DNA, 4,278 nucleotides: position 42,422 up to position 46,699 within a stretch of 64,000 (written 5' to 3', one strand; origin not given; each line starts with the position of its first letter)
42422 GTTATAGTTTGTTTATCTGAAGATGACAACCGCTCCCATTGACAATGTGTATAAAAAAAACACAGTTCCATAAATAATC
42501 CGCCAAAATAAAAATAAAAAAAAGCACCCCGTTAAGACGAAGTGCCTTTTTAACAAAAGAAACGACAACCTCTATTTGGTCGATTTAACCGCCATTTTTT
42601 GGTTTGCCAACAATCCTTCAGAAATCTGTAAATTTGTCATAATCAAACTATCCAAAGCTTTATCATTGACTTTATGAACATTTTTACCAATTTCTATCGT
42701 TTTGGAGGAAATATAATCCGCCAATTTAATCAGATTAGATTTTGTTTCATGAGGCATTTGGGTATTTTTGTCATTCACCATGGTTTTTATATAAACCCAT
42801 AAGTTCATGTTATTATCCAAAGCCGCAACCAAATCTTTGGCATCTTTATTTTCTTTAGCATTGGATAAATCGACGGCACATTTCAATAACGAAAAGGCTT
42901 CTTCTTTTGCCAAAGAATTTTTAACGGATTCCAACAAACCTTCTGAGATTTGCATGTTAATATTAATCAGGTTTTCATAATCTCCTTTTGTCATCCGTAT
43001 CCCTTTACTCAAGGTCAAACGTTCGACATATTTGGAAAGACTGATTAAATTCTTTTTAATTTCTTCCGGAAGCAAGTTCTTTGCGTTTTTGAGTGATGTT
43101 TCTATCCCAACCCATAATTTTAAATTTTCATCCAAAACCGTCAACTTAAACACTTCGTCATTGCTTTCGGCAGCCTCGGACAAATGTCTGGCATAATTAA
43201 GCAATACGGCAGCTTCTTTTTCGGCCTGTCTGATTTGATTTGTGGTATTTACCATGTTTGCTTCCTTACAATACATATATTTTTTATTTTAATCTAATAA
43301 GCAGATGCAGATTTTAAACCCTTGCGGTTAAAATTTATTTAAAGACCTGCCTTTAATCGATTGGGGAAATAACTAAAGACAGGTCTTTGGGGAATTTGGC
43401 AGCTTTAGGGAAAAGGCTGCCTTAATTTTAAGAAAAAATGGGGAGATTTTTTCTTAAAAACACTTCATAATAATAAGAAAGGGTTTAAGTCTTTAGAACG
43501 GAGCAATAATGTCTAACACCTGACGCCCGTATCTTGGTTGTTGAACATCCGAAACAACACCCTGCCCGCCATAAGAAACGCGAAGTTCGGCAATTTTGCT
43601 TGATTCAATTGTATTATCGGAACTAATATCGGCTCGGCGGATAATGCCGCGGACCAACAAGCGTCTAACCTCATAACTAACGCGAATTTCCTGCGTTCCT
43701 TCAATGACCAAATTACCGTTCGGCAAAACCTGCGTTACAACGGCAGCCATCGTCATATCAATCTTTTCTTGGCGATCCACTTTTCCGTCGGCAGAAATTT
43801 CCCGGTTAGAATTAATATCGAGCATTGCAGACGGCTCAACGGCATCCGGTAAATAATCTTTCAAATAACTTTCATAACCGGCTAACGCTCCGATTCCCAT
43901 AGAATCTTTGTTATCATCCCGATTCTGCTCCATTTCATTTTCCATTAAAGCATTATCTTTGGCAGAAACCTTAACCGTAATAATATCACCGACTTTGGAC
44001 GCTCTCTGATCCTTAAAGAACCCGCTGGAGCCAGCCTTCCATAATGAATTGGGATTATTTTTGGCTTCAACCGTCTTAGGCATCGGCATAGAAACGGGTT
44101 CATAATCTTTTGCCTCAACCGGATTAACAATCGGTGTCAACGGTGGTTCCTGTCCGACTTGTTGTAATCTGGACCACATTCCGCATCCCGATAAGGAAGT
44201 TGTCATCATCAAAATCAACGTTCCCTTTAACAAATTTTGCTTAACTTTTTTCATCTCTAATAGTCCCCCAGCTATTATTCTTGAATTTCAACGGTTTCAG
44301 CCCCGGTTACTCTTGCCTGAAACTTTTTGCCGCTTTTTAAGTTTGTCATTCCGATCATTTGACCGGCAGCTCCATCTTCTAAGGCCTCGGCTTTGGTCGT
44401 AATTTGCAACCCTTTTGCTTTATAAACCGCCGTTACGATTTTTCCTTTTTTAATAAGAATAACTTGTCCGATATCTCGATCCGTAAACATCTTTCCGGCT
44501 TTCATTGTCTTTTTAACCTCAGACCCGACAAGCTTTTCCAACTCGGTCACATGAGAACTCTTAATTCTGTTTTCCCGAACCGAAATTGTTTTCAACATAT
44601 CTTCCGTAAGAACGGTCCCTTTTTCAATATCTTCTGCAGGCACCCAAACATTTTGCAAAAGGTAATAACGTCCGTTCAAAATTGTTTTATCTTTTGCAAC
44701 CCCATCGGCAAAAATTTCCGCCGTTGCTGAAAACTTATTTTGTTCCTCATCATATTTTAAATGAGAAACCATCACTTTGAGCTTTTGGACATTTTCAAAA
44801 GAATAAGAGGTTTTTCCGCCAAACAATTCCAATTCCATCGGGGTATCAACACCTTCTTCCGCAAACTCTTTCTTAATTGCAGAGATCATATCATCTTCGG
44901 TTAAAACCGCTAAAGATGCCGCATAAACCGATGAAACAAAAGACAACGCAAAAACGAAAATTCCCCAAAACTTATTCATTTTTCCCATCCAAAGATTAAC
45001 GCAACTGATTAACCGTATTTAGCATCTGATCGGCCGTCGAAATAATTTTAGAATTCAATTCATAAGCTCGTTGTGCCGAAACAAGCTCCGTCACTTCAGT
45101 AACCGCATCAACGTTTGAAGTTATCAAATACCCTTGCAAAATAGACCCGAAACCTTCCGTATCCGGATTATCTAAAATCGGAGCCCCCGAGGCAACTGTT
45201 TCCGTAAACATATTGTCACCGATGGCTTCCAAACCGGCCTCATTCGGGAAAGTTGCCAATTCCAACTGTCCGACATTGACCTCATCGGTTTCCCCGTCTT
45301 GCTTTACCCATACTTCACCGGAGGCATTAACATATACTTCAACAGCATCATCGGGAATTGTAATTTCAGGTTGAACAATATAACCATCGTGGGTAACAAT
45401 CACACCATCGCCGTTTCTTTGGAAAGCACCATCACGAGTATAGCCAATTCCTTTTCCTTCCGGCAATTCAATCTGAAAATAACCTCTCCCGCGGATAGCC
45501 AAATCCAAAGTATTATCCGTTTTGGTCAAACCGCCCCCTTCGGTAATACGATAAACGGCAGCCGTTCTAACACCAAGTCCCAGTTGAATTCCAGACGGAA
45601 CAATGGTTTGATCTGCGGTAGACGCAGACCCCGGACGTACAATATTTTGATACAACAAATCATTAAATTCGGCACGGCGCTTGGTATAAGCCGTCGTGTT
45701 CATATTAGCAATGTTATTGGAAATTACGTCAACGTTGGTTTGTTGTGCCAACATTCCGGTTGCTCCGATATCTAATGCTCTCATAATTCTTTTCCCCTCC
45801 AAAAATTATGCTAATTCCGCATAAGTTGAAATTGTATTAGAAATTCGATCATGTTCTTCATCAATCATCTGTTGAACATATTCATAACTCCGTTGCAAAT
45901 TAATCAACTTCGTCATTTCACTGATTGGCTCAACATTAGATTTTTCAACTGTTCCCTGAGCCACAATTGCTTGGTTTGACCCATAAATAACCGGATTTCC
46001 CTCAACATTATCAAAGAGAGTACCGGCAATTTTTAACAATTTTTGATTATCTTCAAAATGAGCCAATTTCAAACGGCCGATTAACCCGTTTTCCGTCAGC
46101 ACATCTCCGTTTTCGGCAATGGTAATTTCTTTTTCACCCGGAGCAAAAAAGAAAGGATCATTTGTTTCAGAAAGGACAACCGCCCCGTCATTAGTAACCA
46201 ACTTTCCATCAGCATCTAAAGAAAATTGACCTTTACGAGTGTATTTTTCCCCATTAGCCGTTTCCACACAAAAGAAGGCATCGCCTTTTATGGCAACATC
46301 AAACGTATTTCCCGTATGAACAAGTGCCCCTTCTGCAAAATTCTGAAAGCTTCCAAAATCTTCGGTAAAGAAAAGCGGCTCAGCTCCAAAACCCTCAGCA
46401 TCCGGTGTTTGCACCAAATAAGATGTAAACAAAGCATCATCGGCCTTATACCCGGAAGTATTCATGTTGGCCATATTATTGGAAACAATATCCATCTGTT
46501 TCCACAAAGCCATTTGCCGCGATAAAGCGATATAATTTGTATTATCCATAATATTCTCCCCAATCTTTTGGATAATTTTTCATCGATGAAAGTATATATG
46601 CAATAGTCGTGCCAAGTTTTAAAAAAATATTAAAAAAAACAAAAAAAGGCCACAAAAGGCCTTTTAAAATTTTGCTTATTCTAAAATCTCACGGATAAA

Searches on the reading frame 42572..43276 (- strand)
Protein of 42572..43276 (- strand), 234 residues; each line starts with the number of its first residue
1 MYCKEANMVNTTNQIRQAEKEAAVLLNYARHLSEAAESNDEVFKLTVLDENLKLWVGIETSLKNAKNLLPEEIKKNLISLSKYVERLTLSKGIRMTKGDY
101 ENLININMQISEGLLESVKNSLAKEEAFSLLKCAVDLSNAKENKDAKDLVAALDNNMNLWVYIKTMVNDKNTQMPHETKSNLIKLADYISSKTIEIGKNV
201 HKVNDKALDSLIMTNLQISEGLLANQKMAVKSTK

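Call 69: search_protein_families(library=pfam, proteins=[window:42572-43276:-], max_evalue=0.0001)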
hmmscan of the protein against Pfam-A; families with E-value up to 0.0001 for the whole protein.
window:42572-43276:- (234 aa): 1 family
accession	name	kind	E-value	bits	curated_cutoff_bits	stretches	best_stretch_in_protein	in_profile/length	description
PF07309.16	FlaF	-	1.1e-28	99.9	23.6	2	16-114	14-113/113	Flagellar protein FlaF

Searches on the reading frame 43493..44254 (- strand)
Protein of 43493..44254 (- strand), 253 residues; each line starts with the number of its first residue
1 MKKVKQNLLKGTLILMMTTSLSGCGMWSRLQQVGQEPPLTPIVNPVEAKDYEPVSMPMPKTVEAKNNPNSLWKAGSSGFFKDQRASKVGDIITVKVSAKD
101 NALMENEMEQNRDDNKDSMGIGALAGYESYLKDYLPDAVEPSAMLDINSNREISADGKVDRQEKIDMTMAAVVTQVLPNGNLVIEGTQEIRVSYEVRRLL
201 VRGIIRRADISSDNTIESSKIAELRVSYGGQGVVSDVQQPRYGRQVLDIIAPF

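Call 69: search_protein_families(library=pfam, proteins=[window:43493-44254:-], max_evalue=0.0001)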
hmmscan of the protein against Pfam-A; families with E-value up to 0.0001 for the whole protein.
window:43493-44254:- (253 aa): 1 family
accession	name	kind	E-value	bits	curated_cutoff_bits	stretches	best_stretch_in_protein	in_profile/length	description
PF02107.21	FlgH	-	5e-52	176.4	27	1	66-252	2-172/172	Flagellar L-ring protein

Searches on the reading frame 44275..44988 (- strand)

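Call 69: search_protein_families(library=pfam, proteins=[window:44275-44988:-], max_evalue=0.0001)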
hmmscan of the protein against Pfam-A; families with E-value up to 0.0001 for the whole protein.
window:44275-44988:- (237 aa): 2 families
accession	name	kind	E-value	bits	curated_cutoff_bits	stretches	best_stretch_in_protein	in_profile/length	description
PF13144.11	ChapFlgA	-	2.6e-27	95.7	23.8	1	113-235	2-122/122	Chaperone for flagella basal body P-ring formation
PF08666.17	SAF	-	9.1e-09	36.2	21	1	113-172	2-61/63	SAF domain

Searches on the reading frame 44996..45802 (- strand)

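Call 69: search_protein_families(library=pfam, proteins=[window:44996-45802:-], max_evalue=0.0001)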
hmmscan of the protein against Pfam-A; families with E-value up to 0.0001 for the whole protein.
window:44996-45802:- (268 aa): 3 families
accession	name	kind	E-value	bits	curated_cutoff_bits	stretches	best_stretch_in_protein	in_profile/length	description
PF22692.1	LlgE_F_G_D1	-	8.3e-24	84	27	1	102-165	1-63/64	Flagellar hook protein FlgE/F/G D1 domain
PF06429.18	Flg_bbr_C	-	1.1e-18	66.8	23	1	223-267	2-46/46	Flagellar basal body rod FlgEFG protein C-terminal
PF00460.25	Flg_bb_rod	-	5.8e-09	36.2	20.7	1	10-40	1-31/31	Flagella basal body rod protein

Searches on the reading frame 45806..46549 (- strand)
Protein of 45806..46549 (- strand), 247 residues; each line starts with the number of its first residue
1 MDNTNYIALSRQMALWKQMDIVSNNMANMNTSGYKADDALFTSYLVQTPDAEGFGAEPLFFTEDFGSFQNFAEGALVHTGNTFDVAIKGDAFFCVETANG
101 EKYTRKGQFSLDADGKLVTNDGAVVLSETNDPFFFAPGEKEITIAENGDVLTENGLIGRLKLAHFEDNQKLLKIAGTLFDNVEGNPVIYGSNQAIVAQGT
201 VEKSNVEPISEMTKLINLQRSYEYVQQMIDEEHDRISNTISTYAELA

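Call 70: search_protein_families(library=pfam, proteins=[window:45806-46549:-], max_evalue=0.0001)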
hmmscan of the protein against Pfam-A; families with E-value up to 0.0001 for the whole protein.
window:45806-46549:- (247 aa): 3 families
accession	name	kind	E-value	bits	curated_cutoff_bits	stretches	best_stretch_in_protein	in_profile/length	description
PF22692.1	LlgE_F_G_D1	-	4.1e-15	56.1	27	1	86-150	1-62/64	Flagellar hook protein FlgE/F/G D1 domain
PF06429.18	Flg_bbr_C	-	1.9e-12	46.9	23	1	197-239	1-43/46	Flagellar basal body rod FlgEFG protein C-terminal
PF00460.25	Flg_bb_rod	-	1.5e-09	38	20.7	1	6-35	2-31/31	Flagella basal body rod protein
